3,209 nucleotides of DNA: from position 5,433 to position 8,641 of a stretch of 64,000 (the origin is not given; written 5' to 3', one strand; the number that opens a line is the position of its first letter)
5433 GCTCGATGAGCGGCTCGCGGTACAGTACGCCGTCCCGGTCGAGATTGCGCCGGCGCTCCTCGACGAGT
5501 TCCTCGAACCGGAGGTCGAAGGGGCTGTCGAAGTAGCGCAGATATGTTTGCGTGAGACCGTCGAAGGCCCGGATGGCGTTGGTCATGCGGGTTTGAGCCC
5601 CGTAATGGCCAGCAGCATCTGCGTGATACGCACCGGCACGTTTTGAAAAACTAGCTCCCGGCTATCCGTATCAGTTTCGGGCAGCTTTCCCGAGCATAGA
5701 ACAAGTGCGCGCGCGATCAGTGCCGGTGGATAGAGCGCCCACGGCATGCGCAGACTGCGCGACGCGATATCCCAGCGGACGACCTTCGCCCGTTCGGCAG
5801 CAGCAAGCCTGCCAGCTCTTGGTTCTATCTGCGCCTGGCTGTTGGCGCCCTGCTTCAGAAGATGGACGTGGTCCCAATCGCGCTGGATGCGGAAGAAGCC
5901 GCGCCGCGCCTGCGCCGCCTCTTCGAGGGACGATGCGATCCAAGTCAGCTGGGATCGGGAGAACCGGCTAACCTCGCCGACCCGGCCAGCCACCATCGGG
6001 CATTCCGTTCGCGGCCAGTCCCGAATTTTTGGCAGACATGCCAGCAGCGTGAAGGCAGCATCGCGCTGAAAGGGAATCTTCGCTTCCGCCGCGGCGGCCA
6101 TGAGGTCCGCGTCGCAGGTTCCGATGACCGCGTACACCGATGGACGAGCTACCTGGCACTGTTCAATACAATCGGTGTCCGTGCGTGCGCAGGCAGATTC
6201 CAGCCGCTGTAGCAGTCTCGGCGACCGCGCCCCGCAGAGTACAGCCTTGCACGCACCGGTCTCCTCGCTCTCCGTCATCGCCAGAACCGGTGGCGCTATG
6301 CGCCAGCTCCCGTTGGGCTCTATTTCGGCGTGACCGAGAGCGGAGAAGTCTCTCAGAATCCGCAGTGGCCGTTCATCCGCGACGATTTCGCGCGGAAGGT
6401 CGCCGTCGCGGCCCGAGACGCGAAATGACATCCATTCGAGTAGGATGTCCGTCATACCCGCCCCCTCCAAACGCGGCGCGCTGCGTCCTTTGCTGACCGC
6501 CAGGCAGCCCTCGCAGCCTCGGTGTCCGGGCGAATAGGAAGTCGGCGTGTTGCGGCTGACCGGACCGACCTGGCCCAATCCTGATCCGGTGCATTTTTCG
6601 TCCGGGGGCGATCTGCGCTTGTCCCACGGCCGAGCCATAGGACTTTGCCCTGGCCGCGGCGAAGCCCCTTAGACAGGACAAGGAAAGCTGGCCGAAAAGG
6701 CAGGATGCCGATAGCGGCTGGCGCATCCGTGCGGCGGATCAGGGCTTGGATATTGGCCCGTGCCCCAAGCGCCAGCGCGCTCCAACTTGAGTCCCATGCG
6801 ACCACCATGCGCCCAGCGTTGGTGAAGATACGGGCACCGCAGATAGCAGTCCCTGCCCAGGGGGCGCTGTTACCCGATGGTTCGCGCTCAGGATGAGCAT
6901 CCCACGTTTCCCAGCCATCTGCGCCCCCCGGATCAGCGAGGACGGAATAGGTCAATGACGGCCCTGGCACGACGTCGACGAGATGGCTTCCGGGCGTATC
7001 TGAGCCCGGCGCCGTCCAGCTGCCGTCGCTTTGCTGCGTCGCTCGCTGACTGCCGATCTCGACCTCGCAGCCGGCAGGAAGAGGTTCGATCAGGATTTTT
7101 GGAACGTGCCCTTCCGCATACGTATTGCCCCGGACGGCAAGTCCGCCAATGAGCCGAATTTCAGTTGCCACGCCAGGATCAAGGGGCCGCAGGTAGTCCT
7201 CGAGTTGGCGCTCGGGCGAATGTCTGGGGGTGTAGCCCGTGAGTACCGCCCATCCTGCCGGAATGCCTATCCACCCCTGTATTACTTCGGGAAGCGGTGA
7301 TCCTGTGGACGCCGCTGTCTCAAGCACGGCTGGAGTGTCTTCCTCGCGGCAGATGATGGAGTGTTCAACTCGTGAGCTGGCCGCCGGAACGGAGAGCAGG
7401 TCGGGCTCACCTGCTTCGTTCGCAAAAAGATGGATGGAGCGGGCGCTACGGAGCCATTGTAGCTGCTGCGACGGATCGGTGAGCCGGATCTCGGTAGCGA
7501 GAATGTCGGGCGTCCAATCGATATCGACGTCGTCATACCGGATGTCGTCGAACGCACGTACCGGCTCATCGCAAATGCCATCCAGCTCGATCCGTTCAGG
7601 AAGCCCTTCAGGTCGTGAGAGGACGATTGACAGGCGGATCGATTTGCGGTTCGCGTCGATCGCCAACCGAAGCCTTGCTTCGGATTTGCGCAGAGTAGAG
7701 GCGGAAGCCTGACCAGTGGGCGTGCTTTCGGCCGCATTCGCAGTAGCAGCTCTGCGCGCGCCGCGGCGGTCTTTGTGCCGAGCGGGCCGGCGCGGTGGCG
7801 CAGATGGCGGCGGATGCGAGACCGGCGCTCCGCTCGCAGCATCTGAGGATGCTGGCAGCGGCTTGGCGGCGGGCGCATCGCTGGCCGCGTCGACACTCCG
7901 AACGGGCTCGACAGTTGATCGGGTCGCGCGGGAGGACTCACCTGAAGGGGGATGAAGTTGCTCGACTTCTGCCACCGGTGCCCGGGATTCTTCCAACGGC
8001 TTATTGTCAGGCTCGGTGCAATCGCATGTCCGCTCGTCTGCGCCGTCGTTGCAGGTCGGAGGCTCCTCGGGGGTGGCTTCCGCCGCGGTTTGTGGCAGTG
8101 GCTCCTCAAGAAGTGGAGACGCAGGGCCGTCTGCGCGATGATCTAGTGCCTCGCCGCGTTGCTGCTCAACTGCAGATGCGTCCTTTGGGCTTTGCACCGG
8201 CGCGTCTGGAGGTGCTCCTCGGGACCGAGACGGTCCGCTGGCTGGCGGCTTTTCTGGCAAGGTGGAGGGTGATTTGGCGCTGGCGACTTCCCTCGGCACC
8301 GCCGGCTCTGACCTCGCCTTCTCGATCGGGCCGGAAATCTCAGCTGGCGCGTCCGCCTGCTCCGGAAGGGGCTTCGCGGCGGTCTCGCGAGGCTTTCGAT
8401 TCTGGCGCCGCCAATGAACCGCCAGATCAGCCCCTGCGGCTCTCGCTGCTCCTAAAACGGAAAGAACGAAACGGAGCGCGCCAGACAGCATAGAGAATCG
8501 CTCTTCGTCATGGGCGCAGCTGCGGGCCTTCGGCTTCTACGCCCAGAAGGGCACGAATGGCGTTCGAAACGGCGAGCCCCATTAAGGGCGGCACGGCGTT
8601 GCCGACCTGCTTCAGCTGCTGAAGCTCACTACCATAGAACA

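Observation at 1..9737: Four-gene Druantia type II-like defence operon (C5-MTase, 679 aa, 290 aa, helicase-DUF1998 of at least 1862 aa) at the edge of an ICE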

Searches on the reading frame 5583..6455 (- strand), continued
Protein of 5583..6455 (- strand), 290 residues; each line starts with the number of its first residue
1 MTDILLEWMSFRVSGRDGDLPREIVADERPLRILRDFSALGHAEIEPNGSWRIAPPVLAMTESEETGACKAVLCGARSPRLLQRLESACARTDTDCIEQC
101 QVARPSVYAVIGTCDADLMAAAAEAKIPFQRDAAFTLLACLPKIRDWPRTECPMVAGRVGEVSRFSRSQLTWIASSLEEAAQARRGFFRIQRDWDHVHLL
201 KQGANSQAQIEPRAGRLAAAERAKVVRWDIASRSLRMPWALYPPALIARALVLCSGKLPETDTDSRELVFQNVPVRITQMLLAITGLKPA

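Call 74: search_protein_families(library=padloc, proteins=[L018:7932-10004:+, L018:9950-10882:+, L018:10894-16413:+, L018:16293-18164:+, L015:7230-9995:+, L015:16473-18377:+, L016:7624-9861:+, L016:9800-10792:+, L019:5313-6596:+], max_evalue=0.001)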
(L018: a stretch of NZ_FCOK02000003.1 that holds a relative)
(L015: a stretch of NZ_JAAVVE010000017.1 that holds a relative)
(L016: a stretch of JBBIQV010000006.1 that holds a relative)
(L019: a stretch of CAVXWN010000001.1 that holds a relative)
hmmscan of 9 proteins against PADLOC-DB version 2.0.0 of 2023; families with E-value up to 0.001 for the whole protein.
L018:7932-10004:+ (690 aa): 1 family
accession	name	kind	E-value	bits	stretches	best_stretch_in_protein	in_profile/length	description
PDLC00053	DruF4|DruF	-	4.8e-05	20.1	1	346-511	305-469/689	Unknown function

L018:9950-10882:+ (310 aa): 4 families
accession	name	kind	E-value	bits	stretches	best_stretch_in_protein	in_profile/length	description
PDLC00057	DruL4|DruL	-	4.2e-24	83.4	1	19-309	4-305/309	Unknown function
PDLC00056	DruL4|DruL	-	1.8e-11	41.4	1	59-283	48-281/330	Unknown function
PDLC00016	DruF2|DruF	-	1.4e-10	37.9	1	70-304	784-1027/1030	Unknown function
PDLC00023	DruF2|DruF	-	9.6e-07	25.2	1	69-302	763-1006/1011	Unknown function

L018:10894-16413:+ (1839 aa): 15 families
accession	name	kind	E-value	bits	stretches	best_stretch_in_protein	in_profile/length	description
PDLC00051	DruE4|DruE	-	0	1781.7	1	2-1838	4-1816/1829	SNF2 family N-terminal domain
PDLC00015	DruE2|DruE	-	0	1616.3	1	1-1838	2-1873/1887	SNF2 family N-terminal domain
PDLC00014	DruE2|DruE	-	0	1543.3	1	1-1839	1-1917/1928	SNF2 family N-terminal domain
PDLC00013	DruE1|DruE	-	9.6e-198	658.2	5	273-794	258-765/1776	SNF2 family N-terminal domain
PDLC00037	DruE3|DruE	-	2.7e-118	394.8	4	183-802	152-680/2055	SNF2 family N-terminal domain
PDLC00035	DruE3|DruE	-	4e-94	314.4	4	180-600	149-498/1460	SNF2 family N-terminal domain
PDLC00036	DruE3|DruE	-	5.6e-76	253.8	6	1155-1212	1048-1105/2023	SNF2 family N-terminal domain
PDLC03960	SngC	-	5.9e-17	59.7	2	96-384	23-199/720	-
PDLC02896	DpdJ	-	3.1e-13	46.3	2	284-366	326-403/1487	DpdJ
PDLC02503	BrxHI|BrxHII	-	1.9e-11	41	1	1162-1212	304-354/698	BrxHI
PDLC02893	DpdJ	-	1.8e-08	30.8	1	292-368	346-416/876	DpdJ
PDLC02569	DrmA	-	2.1e-08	30.4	1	1159-1222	832-893/1095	DrmA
PDLC02570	DrmA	-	8.4e-08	29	1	1158-1223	583-647/851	DrmA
PDLC02898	DpdJ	-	4.9e-07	26.9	1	292-368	346-416/506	DpdJ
PDLC02501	BrxHI|BrxHII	-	1e-06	25.2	0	1161-1211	303-353/925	BrxHI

L018:16293-18164:+ (623 aa): 0 families

L015:7230-9995:+ (921 aa): 1 family
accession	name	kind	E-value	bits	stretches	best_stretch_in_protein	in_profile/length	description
PDLC00053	DruF4|DruF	-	3.6e-08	30.4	1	585-771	309-499/689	Unknown function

L015:16473-18377:+ (634 aa): 2 families
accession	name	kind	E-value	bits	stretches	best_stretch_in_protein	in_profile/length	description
PDLC03485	REase_II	-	8.1e-10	35.7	1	32-207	14-164/611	Type II restriction enzyme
PDLC03419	REase_II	-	2.1e-06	24.4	1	27-211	8-180/695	Type II restriction enzyme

L016:7624-9861:+ (745 aa): 0 families

L016:9800-10792:+ (330 aa): 4 families
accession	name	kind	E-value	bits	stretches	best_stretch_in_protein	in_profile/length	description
PDLC00057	DruL4|DruL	-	2.1e-28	97.5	1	25-328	4-304/309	Unknown function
PDLC00056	DruL4|DruL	-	1.3e-22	78.1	1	25-305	3-285/330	Unknown function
PDLC00016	DruF2|DruF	-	3.4e-13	46.5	1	74-327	773-1030/1030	Unknown function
PDLC00023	DruF2|DruF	-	1.3e-12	44.6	1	72-326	751-1010/1011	Unknown function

L019:5313-6596:+ (427 aa): 0 families

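Call 75: search_protein_families(library=pfam, proteins=[L018:16293-18164:+, L015:16473-18377:+, L019:17472-18290:+, L016:16602-18305:-, L018:18299-19417:-, L015:18296-19543:+, L011:16839-17705:+, L017:11127-11768:-], max_evalue=0.01)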
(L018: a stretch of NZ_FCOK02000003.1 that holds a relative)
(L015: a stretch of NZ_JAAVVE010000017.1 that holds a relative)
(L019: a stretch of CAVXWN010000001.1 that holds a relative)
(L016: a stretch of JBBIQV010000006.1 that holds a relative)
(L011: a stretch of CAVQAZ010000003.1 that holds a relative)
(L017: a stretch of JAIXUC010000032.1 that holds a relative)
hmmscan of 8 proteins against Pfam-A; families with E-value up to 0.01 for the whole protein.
L018:16293-18164:+ (623 aa): 0 families

L015:16473-18377:+ (634 aa): 3 families
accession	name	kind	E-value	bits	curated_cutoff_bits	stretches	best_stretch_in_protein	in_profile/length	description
PF13589.12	HATPase_c_3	-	4.7e-14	53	25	1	45-158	4-101/137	Histidine kinase-, DNA gyrase B-, and HSP90-like ATPase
PF02518.31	HATPase_c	-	3.8e-06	27.7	26.4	1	43-110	5-76/111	Histidine kinase-, DNA gyrase B-, and HSP90-like ATPase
PF25794.1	SACS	-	0.0047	17.2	32.8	0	41-74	15-47/247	Sacsin domain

L019:17472-18290:+ (272 aa): 1 family
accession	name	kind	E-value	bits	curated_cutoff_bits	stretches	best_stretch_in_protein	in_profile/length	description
PF00730.31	HhH-GPD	-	3e-15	56.9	26.2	1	70-191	2-95/108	HhH-GPD superfamily base excision DNA repair protein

L016:16602-18305:- (567 aa): 1 family
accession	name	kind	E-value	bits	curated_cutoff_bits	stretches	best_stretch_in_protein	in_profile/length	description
PF13271.11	DUF4062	-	2.4e-05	24.9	24.7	1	89-132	42-82/82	Domain of unknown function (DUF4062)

L018:18299-19417:- (372 aa): 1 family
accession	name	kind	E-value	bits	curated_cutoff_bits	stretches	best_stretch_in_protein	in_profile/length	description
PF13391.12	HNH_2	-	1.4e-11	44.5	21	1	271-320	1-66/66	HNH endonuclease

L015:18296-19543:+ (415 aa): 0 families

L011:16839-17705:+ (288 aa): 0 families

L017:11127-11768:- (213 aa): 0 families

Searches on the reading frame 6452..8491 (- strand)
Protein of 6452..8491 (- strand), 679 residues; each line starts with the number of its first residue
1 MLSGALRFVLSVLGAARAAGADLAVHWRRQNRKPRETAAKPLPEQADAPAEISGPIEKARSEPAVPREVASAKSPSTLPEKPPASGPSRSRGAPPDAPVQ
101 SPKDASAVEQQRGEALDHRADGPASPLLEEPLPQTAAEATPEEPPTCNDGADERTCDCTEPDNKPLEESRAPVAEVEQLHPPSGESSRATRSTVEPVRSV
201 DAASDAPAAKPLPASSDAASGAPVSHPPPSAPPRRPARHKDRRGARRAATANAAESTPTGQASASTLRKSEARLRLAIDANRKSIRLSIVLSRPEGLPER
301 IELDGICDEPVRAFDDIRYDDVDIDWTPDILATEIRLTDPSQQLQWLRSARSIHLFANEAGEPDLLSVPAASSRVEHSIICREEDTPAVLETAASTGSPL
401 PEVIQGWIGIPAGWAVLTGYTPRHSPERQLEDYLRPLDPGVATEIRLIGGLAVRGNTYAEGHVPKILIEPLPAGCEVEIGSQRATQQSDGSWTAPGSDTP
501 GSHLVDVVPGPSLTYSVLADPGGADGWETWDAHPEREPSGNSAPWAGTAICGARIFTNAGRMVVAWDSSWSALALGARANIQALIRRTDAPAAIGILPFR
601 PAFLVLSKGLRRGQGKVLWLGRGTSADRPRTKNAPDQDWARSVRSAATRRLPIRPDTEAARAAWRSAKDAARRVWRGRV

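Call 7: search_protein_families(library=padloc, proteins=[window:6452-8491:-], max_evalue=0.01)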
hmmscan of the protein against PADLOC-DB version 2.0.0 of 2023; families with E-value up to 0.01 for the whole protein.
window:6452-8491:- (679 aa): 2 families
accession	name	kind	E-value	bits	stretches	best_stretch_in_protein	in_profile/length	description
PDLC00054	DruF4|DruF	-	0.00028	17.5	1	350-493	355-495/678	Unknown function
PDLC00021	DruF2|DruF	-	0.0003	17.5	1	339-489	343-487/676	Unknown function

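Call 8: search_protein_families(library=pfam, proteins=[window:6452-8491:-], max_evalue=0.01)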
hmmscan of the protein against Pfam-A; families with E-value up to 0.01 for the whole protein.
window:6452-8491:- (679 aa): 0 families

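Call 17: search_protein_families(library=ncbifam, proteins=[window:6452-8491:-], max_evalue=0.01)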
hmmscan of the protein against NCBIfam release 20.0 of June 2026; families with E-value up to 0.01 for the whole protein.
window:6452-8491:- (679 aa): 0 families
